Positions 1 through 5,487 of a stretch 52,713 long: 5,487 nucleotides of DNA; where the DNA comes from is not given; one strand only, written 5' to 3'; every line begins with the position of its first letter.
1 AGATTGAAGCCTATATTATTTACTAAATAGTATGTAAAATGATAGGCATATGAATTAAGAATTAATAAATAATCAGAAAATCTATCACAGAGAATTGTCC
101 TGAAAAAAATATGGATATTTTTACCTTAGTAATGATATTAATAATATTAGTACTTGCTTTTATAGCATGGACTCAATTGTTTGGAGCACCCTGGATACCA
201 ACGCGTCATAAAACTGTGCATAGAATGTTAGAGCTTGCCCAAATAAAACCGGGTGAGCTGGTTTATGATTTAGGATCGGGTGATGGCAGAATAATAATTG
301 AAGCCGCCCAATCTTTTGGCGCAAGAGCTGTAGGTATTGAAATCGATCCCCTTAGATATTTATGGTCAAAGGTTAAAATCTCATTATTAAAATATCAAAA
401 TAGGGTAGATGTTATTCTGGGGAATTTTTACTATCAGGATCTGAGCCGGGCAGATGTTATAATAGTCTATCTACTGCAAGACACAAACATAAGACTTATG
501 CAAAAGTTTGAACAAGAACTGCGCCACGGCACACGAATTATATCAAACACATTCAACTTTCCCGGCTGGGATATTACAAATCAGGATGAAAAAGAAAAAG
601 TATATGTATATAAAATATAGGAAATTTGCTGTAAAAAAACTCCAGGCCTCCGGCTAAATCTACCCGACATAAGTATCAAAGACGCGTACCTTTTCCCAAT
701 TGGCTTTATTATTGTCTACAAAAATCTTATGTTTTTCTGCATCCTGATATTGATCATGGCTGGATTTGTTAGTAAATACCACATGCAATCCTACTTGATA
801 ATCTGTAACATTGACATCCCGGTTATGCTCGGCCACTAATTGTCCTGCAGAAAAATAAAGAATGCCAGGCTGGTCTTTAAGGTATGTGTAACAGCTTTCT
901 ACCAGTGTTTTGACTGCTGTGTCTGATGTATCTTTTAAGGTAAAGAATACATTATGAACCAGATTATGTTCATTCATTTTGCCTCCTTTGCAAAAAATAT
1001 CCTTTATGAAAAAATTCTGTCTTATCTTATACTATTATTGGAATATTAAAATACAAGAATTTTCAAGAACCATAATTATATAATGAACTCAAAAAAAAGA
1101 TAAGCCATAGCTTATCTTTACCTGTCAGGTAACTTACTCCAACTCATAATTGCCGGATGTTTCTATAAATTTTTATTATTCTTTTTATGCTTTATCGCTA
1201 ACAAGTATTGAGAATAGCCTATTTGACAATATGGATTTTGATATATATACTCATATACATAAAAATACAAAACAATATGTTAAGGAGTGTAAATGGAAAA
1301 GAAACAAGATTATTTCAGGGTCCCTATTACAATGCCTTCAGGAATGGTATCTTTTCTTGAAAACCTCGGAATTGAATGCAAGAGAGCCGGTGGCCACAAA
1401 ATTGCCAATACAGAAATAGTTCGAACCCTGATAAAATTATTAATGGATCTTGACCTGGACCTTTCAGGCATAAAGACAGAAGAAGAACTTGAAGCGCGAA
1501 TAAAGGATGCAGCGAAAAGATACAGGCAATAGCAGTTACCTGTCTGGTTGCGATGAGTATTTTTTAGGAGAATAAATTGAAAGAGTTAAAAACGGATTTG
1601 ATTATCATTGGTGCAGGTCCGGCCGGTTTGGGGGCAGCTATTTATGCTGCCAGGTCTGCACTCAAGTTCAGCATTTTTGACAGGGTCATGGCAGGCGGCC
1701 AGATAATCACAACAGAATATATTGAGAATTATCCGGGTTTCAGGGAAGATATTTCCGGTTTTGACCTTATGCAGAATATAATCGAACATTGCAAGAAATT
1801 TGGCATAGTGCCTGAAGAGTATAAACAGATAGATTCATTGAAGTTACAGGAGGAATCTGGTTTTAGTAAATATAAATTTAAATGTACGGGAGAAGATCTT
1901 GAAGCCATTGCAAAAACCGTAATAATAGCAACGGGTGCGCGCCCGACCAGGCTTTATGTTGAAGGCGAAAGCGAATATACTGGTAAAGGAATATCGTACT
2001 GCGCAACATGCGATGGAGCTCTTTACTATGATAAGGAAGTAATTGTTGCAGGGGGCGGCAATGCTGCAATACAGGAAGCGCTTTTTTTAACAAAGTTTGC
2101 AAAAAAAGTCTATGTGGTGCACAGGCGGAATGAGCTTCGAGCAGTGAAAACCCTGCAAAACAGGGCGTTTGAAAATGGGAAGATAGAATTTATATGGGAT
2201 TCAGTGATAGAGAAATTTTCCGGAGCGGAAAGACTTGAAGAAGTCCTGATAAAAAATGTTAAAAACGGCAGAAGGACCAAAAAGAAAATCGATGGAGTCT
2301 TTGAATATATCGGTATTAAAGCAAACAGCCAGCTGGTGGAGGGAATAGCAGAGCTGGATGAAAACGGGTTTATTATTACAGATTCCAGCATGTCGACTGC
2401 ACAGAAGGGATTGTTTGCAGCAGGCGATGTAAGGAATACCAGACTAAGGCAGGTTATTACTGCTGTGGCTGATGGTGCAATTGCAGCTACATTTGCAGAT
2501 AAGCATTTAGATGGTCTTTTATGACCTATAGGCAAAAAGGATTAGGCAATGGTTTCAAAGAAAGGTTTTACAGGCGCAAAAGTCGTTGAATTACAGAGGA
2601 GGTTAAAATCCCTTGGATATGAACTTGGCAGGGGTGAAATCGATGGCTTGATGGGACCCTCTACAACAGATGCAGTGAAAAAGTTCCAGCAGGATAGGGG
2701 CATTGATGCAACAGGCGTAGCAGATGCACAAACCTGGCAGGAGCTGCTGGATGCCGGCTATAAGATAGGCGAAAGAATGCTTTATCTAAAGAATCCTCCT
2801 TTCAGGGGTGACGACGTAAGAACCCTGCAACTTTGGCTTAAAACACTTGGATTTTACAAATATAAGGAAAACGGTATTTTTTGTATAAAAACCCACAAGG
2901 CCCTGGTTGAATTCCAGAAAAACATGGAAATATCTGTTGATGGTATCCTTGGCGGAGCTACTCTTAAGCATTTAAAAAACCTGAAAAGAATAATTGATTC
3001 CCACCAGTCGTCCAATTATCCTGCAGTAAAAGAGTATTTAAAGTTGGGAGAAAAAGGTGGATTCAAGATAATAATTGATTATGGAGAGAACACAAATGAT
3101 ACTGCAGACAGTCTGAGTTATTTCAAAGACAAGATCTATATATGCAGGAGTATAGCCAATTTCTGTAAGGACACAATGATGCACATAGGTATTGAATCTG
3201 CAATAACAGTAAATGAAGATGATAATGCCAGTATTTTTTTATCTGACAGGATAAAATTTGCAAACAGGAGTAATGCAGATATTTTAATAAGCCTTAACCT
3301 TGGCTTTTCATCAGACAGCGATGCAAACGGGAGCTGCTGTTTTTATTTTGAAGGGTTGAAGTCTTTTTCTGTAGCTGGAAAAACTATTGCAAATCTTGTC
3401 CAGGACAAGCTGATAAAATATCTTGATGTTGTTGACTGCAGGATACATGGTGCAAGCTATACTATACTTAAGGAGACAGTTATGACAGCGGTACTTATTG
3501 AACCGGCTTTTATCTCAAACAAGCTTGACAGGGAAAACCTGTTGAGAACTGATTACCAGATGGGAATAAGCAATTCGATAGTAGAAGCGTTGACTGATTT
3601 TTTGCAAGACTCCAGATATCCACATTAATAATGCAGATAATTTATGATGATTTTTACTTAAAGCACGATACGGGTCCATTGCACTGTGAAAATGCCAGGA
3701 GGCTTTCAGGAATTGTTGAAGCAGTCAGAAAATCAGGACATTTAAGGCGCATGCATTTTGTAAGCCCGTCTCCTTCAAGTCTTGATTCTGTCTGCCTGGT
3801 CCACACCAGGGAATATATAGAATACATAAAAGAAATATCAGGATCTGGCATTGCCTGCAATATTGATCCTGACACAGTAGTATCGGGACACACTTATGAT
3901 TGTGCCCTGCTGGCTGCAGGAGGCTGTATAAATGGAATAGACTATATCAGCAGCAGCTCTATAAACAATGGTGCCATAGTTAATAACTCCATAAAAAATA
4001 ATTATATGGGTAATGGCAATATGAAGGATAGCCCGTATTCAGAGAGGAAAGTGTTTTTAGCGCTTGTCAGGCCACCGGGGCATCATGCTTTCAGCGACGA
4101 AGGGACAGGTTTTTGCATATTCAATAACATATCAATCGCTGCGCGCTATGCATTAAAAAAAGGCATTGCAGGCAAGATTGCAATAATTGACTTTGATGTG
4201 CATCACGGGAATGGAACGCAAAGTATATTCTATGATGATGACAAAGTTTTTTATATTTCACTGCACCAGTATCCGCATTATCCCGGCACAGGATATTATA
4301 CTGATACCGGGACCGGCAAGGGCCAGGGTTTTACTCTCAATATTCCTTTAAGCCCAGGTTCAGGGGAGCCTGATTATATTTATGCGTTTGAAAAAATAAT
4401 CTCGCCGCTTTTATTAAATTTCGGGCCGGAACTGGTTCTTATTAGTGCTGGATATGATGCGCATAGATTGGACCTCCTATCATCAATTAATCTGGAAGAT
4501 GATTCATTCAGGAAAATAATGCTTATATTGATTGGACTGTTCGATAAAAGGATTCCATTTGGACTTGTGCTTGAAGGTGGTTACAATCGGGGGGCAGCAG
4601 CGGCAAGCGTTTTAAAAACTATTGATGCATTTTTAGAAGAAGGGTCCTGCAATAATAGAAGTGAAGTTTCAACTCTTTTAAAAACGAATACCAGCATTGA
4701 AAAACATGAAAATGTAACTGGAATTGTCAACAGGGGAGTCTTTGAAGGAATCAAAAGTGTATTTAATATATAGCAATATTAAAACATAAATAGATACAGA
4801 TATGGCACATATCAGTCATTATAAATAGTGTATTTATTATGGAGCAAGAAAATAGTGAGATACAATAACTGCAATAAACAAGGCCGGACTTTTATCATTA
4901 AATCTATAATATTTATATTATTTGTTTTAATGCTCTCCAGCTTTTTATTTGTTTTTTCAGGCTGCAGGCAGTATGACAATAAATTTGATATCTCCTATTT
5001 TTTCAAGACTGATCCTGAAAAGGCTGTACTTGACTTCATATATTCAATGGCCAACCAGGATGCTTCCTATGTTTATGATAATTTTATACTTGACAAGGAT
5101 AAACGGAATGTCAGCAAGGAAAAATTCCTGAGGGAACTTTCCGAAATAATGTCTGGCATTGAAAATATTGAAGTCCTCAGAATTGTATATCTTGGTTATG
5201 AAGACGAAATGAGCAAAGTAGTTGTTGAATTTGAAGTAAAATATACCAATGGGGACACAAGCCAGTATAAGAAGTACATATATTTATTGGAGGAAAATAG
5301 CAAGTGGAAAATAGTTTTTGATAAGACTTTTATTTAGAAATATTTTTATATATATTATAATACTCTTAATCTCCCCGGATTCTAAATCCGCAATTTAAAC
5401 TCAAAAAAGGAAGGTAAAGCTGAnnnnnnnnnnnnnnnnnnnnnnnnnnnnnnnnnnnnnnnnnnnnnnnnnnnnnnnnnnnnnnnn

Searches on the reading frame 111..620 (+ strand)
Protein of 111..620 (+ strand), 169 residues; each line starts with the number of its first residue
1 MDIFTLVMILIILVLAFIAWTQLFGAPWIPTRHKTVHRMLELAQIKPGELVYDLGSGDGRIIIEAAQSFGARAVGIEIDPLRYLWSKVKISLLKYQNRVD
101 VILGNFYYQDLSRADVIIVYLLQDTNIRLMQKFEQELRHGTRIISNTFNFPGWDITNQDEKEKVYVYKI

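Call 56: search_protein_families(library=pfam, proteins=[window:111-620:+], max_evalue=0.0001)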
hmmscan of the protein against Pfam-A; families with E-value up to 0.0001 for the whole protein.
window:111-620:+ (169 aa): 5 families
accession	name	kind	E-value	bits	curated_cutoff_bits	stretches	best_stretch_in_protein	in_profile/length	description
PF08123.19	DOT1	-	2.6e-08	34.1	23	1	32-160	27-172/205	Histone methylation protein DOT1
PF02353.26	CMAS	-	6.3e-07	29.4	27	1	36-112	51-125/273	Mycolic acid cyclopropane synthetase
PF06325.19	PrmA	-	5.2e-06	26.6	22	1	43-144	157-257/296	Ribosomal protein L11 methyltransferase (PrmA)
PF07021.18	MetW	-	4.6e-05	23.6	21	1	43-155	9-117/193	Methionine biosynthesis protein MetW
PF13847.12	Methyltransf_31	-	7.1e-05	23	27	0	46-149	2-113/145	Methyltransferase domain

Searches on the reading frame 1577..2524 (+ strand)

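Call 56: search_protein_families(library=pfam, proteins=[window:1577-2524:+], max_evalue=0.0001)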
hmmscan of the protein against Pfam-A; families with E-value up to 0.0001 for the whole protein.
window:1577-2524:+ (315 aa): 8 families
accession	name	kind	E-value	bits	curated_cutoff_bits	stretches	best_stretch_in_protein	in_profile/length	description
PF07992.20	Pyr_redox_2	-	8.4e-49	167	26.1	1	7-300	2-291/291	Pyridine nucleotide-disulphide oxidoreductase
PF13738.12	Pyr_redox_3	-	3.8e-20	72.8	30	1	98-283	113-305/305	Pyridine nucleotide-disulphide oxidoreductase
PF00070.33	Pyr_redox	-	3.6e-14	53.5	22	1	155-226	2-80/82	Pyridine nucleotide-disulphide oxidoreductase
PF03486.20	HI0933_like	-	4.5e-07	30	50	0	7-41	2-36/244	HI0933-like protein Rossmann domain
PF00890.30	FAD_binding_2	-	6.5e-07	29.3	20.4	0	7-37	1-31/414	FAD binding domain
PF01134.28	GIDA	-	1.2e-06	28.3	22.1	0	7-34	1-28/391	Glucose inhibited division protein A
PF01946.23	Thi4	-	1.5e-06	28.1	26.2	1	4-41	16-54/235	Thi4 family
PF12831.13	FAD_oxidored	-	1.2e-05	25.3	27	0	7-41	1-36/416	FAD dependent oxidoreductase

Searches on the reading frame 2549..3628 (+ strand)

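Call 56: search_protein_families(library=pfam, proteins=[window:2549-3628:+], max_evalue=0.0001)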
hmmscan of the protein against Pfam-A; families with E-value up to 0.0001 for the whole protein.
window:2549-3628:+ (359 aa): 3 families
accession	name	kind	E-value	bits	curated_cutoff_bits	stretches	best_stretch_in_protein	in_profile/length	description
PF01471.23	PG_binding_1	-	1.6e-35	121.5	23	2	8-66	1-57/57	Putative peptidoglycan binding domain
PF01520.23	Amidase_3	-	3.5e-21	76.4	27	1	198-349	25-173/174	N-acetylmuramoyl-L-alanine amidase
PF09374.15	PG_binding_3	-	8.3e-06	26.3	24.6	0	13-49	4-40/76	Predicted Peptidoglycan domain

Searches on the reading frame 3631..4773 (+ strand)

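Call 56: search_protein_families(library=pfam, proteins=[window:3631-4773:+], max_evalue=0.0001)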
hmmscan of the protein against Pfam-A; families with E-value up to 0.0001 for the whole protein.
window:3631-4773:+ (380 aa): 1 family
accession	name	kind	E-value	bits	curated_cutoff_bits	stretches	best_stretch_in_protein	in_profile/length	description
PF00850.24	Hist_deacetyl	-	9.6e-86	288.2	27.9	1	18-331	1-295/298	Histone deacetylase domain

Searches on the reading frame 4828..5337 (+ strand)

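Call 56: search_protein_families(library=pfam, proteins=[window:4828-5337:+], max_evalue=0.0001)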
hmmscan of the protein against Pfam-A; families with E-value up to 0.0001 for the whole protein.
window:4828-5337:+ (169 aa): 1 family
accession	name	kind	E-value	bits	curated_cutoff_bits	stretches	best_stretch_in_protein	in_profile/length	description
PF05223.17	MecA_N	-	7.1e-07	30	22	1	63-169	2-109/117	NTF2-like N-terminal transpeptidase domain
